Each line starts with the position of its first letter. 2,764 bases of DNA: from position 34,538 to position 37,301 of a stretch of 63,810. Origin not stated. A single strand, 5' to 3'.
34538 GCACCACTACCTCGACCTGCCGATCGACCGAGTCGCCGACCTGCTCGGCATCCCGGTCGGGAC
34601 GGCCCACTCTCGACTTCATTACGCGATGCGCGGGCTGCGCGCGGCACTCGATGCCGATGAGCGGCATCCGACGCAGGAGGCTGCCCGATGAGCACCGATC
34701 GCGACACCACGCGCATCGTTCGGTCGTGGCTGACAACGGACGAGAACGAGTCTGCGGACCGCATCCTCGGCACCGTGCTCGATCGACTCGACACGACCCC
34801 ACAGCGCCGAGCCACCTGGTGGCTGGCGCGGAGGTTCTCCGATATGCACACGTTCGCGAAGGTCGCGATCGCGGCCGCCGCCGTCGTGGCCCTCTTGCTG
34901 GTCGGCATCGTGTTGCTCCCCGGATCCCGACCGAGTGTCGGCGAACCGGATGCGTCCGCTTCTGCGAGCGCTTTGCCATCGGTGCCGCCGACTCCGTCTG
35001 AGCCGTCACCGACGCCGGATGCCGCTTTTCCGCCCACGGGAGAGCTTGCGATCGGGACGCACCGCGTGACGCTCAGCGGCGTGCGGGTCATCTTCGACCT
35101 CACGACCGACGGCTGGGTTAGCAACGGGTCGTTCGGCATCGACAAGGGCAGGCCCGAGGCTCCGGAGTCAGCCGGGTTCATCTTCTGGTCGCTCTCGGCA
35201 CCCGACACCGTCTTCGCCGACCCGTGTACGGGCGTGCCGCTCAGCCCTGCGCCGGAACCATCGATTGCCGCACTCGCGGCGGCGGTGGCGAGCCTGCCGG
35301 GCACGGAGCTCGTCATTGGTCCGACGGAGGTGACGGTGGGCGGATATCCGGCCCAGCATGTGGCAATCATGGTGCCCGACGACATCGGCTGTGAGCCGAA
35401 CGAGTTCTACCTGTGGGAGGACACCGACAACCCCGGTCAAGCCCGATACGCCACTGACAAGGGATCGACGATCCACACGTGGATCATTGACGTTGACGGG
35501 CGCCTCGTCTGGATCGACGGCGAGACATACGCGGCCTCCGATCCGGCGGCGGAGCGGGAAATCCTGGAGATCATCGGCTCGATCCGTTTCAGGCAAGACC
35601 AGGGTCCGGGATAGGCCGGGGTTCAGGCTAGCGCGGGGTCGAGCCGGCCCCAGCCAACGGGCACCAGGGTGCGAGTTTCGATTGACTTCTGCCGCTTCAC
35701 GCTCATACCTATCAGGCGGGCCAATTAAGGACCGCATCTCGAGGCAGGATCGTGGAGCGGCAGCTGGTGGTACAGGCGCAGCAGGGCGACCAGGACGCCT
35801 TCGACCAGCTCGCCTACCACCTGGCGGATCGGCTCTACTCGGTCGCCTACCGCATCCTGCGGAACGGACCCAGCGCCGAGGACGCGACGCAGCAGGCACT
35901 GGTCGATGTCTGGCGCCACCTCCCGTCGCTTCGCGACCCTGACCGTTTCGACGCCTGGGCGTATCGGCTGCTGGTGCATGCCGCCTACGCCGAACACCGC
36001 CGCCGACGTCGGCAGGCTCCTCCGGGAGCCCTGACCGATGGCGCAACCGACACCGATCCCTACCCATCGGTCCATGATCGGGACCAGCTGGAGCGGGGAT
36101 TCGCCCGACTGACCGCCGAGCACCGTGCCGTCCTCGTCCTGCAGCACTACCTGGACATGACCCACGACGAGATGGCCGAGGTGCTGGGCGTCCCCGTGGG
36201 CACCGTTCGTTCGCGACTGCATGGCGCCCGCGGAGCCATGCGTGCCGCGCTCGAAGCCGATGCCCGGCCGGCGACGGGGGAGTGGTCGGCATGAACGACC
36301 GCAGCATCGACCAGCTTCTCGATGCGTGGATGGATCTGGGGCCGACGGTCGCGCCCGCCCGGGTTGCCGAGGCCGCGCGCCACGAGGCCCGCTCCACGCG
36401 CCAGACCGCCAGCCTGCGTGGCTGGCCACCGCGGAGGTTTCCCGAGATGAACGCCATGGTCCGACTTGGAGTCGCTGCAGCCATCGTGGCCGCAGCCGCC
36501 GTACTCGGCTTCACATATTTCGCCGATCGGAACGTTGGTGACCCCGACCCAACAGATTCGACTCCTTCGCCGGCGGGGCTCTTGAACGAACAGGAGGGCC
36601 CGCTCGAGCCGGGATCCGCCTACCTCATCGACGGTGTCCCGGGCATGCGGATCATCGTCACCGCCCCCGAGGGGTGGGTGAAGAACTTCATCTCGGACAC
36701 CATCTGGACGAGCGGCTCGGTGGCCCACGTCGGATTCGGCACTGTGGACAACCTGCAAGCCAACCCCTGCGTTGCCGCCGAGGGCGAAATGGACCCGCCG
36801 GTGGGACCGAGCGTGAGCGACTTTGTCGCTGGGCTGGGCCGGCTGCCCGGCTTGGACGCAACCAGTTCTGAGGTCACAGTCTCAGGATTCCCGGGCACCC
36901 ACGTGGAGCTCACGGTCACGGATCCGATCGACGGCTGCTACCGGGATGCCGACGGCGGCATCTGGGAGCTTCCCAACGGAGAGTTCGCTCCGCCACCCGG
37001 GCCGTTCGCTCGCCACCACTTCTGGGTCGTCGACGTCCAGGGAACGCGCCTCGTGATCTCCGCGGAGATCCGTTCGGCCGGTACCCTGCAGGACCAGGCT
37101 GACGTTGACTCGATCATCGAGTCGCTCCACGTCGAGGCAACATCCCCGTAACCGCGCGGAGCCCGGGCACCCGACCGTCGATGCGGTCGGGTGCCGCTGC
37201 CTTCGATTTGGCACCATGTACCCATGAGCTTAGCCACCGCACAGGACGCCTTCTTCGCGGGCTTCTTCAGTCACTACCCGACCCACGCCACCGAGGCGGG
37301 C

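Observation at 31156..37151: Tandem array of three paralogous ECF sigma / single-pass partner pairs with a shared upstream motif, flanked by decayed extra copies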

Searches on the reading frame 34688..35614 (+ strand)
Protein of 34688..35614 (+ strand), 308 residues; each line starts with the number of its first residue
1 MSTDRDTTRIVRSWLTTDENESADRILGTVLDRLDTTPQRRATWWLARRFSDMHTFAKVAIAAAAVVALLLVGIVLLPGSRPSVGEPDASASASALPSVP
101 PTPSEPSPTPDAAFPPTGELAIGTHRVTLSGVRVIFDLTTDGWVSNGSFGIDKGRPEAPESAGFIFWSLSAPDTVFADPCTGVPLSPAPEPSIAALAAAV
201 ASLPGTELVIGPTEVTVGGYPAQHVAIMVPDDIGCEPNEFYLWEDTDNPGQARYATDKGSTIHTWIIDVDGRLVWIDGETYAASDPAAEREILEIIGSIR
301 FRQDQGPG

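Call 3: search_protein_families(library=pfam, proteins=[window:34688-35614:+], max_evalue=0.1)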
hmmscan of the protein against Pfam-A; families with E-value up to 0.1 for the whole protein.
window:34688-35614:+ (308 aa): 0 families

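Call 9: search_protein_families(library=ncbifam, proteins=[window:34688-35614:+], max_evalue=0.1)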
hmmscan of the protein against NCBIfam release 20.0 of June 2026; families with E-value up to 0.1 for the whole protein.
window:34688-35614:+ (308 aa): 0 families

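Call 10: find_homologous_proteins(query=window:34688-35614:+, max_evalue=0.001)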
Query window:34688-35614:+ (308 aa): 1460 proteins with E <= 0.001 among 8000 candidates; the best 120 are listed.
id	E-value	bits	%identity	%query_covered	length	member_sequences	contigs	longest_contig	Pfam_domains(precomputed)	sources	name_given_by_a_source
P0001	2.5e-201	685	100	100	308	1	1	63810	-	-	-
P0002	2.8e-117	409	59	100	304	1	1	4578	-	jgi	jgi:hypothetical protein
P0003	7.2e-112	392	61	100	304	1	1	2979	-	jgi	jgi:hypothetical protein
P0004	3.2e-111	389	62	99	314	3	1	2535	-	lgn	-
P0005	2.5e-104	367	58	98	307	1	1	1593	-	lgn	-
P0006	1.5e-103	364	57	98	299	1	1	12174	-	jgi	jgi:hypothetical protein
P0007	7.4e-103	362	57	98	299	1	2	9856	-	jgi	jgi:hypothetical protein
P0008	4.7e-102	359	60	98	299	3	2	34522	-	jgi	jgi:hypothetical protein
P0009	3.9e-101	356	56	98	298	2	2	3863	-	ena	-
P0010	5.5e-101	356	59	98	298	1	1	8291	-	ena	-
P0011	4.1e-100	353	58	98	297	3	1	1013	-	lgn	-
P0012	3.5e-98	347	56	98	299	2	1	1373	-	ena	-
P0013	1.9e-97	344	54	98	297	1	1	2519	-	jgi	jgi:hypothetical protein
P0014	2.1e-97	344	56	98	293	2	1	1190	-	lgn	-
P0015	3.3e-97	343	56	97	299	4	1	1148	-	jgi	jgi:hypothetical protein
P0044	8.2e-92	326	54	98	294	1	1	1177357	-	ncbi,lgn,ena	-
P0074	3.7e-87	310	52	98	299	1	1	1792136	-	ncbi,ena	-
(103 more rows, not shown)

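Call 12: find_encoding_contigs(protein=P0044, flank=8000, max_places=2)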
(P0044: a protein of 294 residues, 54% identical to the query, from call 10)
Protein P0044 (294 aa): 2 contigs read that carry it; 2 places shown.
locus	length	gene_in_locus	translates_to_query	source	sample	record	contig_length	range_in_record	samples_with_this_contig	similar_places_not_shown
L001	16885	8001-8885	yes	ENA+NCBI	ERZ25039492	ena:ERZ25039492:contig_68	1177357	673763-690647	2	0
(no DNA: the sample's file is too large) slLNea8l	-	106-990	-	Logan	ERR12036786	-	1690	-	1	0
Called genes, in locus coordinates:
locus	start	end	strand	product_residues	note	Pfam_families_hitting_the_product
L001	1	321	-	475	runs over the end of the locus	PF13347:MFS_2 (weak), PF05977:MFS_3, PF07690:MFS_1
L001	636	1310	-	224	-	PF05949:DUF881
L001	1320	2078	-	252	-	PF05949:DUF881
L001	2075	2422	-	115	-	-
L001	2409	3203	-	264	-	PF13485:Peptidase_MA_2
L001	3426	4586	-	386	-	PF00496:SBP_bac_5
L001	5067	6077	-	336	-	PF00535:Glycos_transf_2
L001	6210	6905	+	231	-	PF14329:DUF4386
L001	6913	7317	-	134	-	-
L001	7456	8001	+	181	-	PF04542:Sigma70_r2, PF08281:Sigma70_r4_2, PF04545:Sigma70_r4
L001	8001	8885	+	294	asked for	-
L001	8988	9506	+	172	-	-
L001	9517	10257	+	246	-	PF00578:AhpC-TSA, PF08534:Redoxin (weak)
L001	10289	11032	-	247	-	-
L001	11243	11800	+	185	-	PF07638:Sigma70_ECF (faint), PF04542:Sigma70_r2, PF08281:Sigma70_r4_2, PF04545:Sigma70_r4 (weak)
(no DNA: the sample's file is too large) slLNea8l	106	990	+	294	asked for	-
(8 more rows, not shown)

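Call 13: find_encoding_contigs(protein=P0074, flank=8000, max_places=2)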
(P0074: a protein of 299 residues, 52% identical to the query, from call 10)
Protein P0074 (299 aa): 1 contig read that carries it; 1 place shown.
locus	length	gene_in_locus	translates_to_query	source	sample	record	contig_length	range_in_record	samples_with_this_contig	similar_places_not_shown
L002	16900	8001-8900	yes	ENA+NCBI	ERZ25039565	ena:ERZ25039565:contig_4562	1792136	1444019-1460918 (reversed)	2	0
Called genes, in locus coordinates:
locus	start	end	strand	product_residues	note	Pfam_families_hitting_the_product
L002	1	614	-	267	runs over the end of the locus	PF00005:ABC_tran, PF13304:AAA_21 (faint)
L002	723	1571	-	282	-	-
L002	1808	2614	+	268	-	-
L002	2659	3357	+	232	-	PF00106:adh_short, PF01370:Epimerase, PF08659:KR, PF13561:adh_short_C2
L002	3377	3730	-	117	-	PF00408:PGM_PMM_IV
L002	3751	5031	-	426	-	PF02878:PGM_PMM_I, PF02879:PGM_PMM_II, PF02880:PGM_PMM_III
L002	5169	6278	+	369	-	-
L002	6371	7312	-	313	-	PF03976:PPK2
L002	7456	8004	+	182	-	PF04542:Sigma70_r2, PF08281:Sigma70_r4_2, PF04545:Sigma70_r4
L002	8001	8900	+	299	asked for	-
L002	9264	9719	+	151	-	-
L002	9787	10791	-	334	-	PF21819:DUF6885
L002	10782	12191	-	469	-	PF16952:Gln-synt_N_2, PF00120:Gln-synt_C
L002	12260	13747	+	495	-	PF13520:AA_permease_2, PF00324:AA_permease, PF03845:Spore_permease (weak)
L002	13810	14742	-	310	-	PF03069:FmdA_AmdA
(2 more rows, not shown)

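Call 22: predict_structure(alignment_id=A3)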
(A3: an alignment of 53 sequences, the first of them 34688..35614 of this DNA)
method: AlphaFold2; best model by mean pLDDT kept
length: 308 residues; sequences in the alignment: 53
mean_pLDDT: 84.7   pTM: 0.65
mean pLDDT of the five models: 84.7, 84.3, 83.1, 82.9, 82.5
residues with pLDDT >= 90: 194; 70-90: 40; 50-70: 54; < 50: 20
segments of 3 or more residues with pLDDT < 50: 83-95
pLDDT, mean of each block of 10 residues (from residue 1): 63 60 70 60 54 77 90 70 48 53 70 93 96 96 96 93 96 98 98 98 98 98 99 98 97 97 98 97 96 98 67
secondary structure, 60 per line:
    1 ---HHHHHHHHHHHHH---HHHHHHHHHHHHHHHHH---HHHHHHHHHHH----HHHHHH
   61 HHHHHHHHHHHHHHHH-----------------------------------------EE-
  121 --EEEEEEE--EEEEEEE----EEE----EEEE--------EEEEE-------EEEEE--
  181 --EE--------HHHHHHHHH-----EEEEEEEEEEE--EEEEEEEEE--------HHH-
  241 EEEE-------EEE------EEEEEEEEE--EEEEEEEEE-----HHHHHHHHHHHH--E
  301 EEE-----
elements in order: H4-16 H20-36 H40-50 H55-76 E123-129 E132-138 E143-145 E150-153 E162-166 E174-178 H193-201 E207-217 E220-228 E241-244 E252-254 E261-269 E272-280 H286-297 E300-303

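Call 26: fold_search(model_id=the predicted structure, library=pdb)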
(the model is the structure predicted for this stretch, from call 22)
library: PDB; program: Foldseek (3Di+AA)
matches with E <= 10: 1387; with E <= 0.001: 2
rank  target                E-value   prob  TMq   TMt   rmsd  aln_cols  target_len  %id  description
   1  3wa5_B                4.9e-04  1.00  0.26  0.54   8.4       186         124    9  Crystal Structure of type VI peptidoglycan muramidase effector Tse3 in complex with its cognate immunity protein Tsi3 (released 2013-10-02)
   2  2xb3                  8.4e-04  1.00  0.30  0.52   7.3       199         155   13  The Structure of Cyanobacterial PsbP (released 2010-08-25)
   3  5zx9                  1.3e-03  1.00  0.28  0.45   8.0       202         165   12  Crystal structure of apo form fibronectin-binding protein Apa from Mycobacterium tuberculosis (released 2019-05-29)
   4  6e8a_B                2.2e-03  1.00  0.23  0.43   7.0       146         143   16  Crystal structure of DcrB from Salmonella enterica at 1.92 Angstroms resolution (released 2018-10-31)
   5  3lyd_A                2.4e-03  0.99  0.28  0.47  10.2       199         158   13  Crystal structure of Putative uncharacterized protein from Jonesia denitrificans (released 2010-03-09)
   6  4rth_B                3.3e-03  0.98  0.27  0.43   7.2       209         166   10  The crystal structure of PsbP from Zea mays (released 2015-03-11)
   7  3lyd_B                3.5e-03  1.00  0.31  0.55  12.6       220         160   12  Crystal structure of Putative uncharacterized protein from Jonesia denitrificans (released 2010-03-09)
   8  2vu4                  3.7e-03  1.00  0.27  0.50   7.5       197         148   10  Structure of PsbP protein from Spinacia oleracea at 1.98 A resolution (released 2009-07-21)
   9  8z9d_P                3.7e-03  0.99  0.28  0.42   8.3       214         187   10  cryo-EM structure of PSII-LHCII megacomplex from spinach (released 2024-11-13)
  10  4rth_A                4.2e-03  0.98  0.28  0.44   7.2       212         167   10  The crystal structure of PsbP from Zea mays (released 2015-03-11)
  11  5zxa                  4.4e-03  0.94  0.23  0.37   8.4       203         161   12  Crystal structure of fibronectin-binding protein Apa mutant from Mycobacterium tuberculosis (released 2019-05-29)
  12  3hlz_B                4.9e-03  1.00  0.30  0.33   6.7       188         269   10  Crystal structure of BT_1490 (NP_810393.1) from BACTEROIDES THETAIOTAOMICRON VPI-5482 at 1.50 A resolution (released 2009-06-16)
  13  9grx_0                5.2e-03  1.00  0.31  0.53   8.4       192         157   12  NDH-PSI-LHCI supercomplex from S. oleracea (released 2025-02-12)
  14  3hlz_A                5.5e-03  1.00  0.27  0.31   7.4       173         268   10  Crystal structure of BT_1490 (NP_810393.1) from BACTEROIDES THETAIOTAOMICRON VPI-5482 at 1.50 A resolution (released 2009-06-16)
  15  6e8a_A                6.1e-03  1.00  0.27  0.50   8.3       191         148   11  Crystal structure of DcrB from Salmonella enterica at 1.92 Angstroms resolution (released 2018-10-31)
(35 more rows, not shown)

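Call 27: search_protein_families(library=pfam, alignment_id=A3, max_evalue=1)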
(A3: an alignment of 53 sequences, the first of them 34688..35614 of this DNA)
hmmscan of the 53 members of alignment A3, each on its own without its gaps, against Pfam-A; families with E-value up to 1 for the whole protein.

A. member 1, window:34688-35614:+ (308 aa): 0 families

B. families by the number of members that match (of 53 scanned): 15 families
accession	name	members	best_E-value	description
PF10039.14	DUF2275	5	0.0044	Predicted integral membrane protein (DUF2275)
PF20052.5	GAP1-C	2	0.0013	GTPase-associated protein 1, C-terminal domain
PF24334.1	DUF7502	2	0.047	Family of unknown function (DUF7502)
PF25485.1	DUF7908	1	0.013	Domain of unknown function (DUF7908)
PF19199.5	Phage_coatGP8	1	0.064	Phage major coat protein, Gp8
PF12079.13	DUF3558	1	0.16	Protein of unknown function (DUF3558)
PF24962.1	DUF7767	1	0.2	Domain of unknown function (DUF7767)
PF17928.6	TetR_C_22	1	0.21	Tetracyclin repressor-like, C-terminal domain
PF12305.13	DUF3630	1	0.24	Protein of unknown function (DUF3630)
PF19462.4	DUF5999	1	0.24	Family of unknown function (DUF5999)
PF12438.13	DUF3679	1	0.25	Protein of unknown function (DUF3679)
PF09355.15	Phage_Gp19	1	0.26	Phage protein Gp19/Gp15/Gp42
PF14997.11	CECR6_TMEM121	1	0.28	CECR6/TMEM121 family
PF04625.18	DEC-1_N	1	0.3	DEC-1 protein, N-terminal region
PF13499.12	EF-hand_7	1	0.3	EF-hand domain pair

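Call 28: search_solved_structures(query=A3, max_evalue=10)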
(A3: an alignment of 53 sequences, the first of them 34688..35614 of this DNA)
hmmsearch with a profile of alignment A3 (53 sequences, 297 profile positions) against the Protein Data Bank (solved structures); distinct sequences matched with E-value up to 10: 1.
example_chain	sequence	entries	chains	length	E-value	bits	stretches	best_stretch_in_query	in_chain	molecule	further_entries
7rdr_A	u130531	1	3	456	1.4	11.4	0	5-34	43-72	Circular tendon repeat protein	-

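Call 65: search_protein_representatives(alignment_id=A3)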
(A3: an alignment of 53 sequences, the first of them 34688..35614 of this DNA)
Query: 53 sequences, 297 profile positions. Proteins with E-value up to 0.001 (for the whole library): 7423; up to 1e-10: 4271; up to 1e-30: 1065. The best 150 are listed.
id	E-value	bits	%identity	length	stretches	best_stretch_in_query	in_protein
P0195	1.8e-145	500.2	-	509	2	1-296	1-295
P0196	6.4e-126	436.1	-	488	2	11-296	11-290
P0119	1.8e-125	434.6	-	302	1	1-297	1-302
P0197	3.3e-125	433.7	-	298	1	1-297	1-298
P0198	6.0e-125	432.9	-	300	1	1-297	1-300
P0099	1.2e-119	415.4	-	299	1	3-296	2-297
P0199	1.1e-117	409.0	-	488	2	1-297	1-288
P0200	4.6e-112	390.6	-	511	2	46-296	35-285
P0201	1.3e-111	389.1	-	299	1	1-297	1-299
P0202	1.8e-109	382.1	-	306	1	1-296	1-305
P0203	9.2e-108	376.5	-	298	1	1-297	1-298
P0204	4.4e-107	374.2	-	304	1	2-297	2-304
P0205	3.2e-106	371.4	-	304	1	1-296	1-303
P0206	7.5e-106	370.2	-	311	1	1-297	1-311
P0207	1.6e-105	369.1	-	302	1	1-297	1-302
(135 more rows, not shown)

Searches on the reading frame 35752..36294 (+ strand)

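Call 3: search_protein_families(library=pfam, proteins=[window:35752-36294:+], max_evalue=0.1)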
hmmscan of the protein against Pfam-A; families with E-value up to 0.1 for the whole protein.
window:35752-36294:+ (180 aa): 7 families
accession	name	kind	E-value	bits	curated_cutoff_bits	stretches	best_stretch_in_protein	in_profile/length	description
PF04542.20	Sigma70_r2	-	2.1e-14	53.5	24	1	24-87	5-70/71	Sigma-70 region 2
PF08281.18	Sigma70_r4_2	-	2.4e-12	46.7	25.7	1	111-162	2-53/54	Sigma-70, region 4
PF04545.22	Sigma70_r4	-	3.3e-10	39.8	24.1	1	118-164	3-49/50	Sigma-70, region 4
PF07638.17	Sigma70_ECF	-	1.1e-08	35.7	21.1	1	4-167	6-183/185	ECF sigma factor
PF20432.4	Xre-like-HTH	-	0.00024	21.8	25.8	1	125-157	13-44/63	Antitoxin Xre-like helix-turn-helix domain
PF02001.22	DUF134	-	0.0031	18.5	27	1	124-167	39-82/98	Protein of unknown function DUF134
PF10098.14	DUF2336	-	0.024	14.5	34.6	0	34-163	113-204/262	Uncharacterised protein conserved in bacteria (DUF2336)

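Call 9: search_protein_families(library=ncbifam, proteins=[window:35752-36294:+], max_evalue=0.1)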
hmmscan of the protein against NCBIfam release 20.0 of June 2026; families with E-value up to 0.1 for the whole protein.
window:35752-36294:+ (180 aa): 94 families (the best 25 are shown)
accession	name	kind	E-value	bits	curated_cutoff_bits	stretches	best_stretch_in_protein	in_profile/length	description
NF009171.0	PRK12518.1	equivalog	2.4e-33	115.6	208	1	2-169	14-186/191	RNA polymerase sigma factor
TIGR02983.1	SigE-fam_strep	subfamily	1.3e-32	112.9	141.55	1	11-169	2-160/162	SigE family RNA polymerase sigma factor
NF008888.0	PRK11922.1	equivalog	1.5e-27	96.7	204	1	2-174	17-203/231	RNA polymerase sigma factor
NF004113.0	PRK05602.1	equivalog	1.6e-27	96.5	208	1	3-172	33-206/211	RNA polymerase sigma factor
NF007223.0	PRK09641.1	equivalog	3.8e-24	85.6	209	2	2-87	5-90/187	RNA polymerase sigma factor SigW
NF007225.0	PRK09643.1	equivalog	5.5e-23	81.7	190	1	3-169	15-184/204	RNA polymerase sigma factor SigM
NF007229.0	PRK09647.1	equivalog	5.9e-23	81.4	265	1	9-172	38-207/220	RNA polymerase sigma factor SigE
TIGR02948.1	SigW_bacill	equivalog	1.5e-22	80.6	243.1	1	2-167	5-184/187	RNA polymerase sigma factor SigW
TIGR02954.1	Sig70_famx3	hypoth_equivalog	4.9e-22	78.5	188.5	1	3-169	4-169/170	RNA polymerase sigma-70 factor, TIGR02954 family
TIGR02937.1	sigma70-ECF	superfamily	1.5e-21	76.7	42.9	1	15-166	1-164/165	sigma-70 family RNA polymerase sigma factor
NF007216.0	PRK09638.1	equivalog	4.6e-21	75.4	194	1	2-169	5-176/180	RNA polymerase sigma factor SigY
NF058625.1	sigma_PG0214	equivalog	8.1e-21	74.5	130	1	14-169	3-163/170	GFO_1088 family ECF-type sigma factor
TIGR02939.1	RpoE_Sigma70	equivalog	5.1e-19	69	236.15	1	2-167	7-186/190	RNA polymerase sigma factor RpoE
NF007227.0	PRK09645.1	subfamily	6.2e-19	68.6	202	1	7-169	5-172/177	sigma-70 family RNA polymerase sigma factor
NF009176.0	PRK12524.1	equivalog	7.9e-19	68.2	264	1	4-169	15-186/196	RNA polymerase sigma factor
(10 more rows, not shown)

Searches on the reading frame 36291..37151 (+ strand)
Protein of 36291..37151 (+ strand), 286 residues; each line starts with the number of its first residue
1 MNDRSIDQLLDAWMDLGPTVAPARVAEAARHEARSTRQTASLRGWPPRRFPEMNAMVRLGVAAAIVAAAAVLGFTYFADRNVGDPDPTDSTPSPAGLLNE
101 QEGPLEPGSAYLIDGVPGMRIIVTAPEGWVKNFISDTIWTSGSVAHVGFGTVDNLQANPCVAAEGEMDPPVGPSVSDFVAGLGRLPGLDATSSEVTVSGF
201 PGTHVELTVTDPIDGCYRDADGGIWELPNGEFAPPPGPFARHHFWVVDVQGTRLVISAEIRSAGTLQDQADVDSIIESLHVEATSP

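Call 3: search_protein_families(library=pfam, proteins=[window:36291-37151:+], max_evalue=0.1)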
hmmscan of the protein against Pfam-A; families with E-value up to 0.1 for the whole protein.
window:36291-37151:+ (286 aa): 0 families

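Call 9: search_protein_families(library=ncbifam, proteins=[window:36291-37151:+], max_evalue=0.1)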
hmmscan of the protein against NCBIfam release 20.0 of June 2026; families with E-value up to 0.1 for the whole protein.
window:36291-37151:+ (286 aa): 2 families
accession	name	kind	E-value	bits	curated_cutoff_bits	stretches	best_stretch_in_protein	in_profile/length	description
NF038083.1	CU044_5270_fam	subfamily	0.012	15.5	100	1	29-96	3-67/284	CU044_5270 family protein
NF052375.1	antisigma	equivalog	0.018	15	100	1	15-84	41-109/217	anti-sigma factor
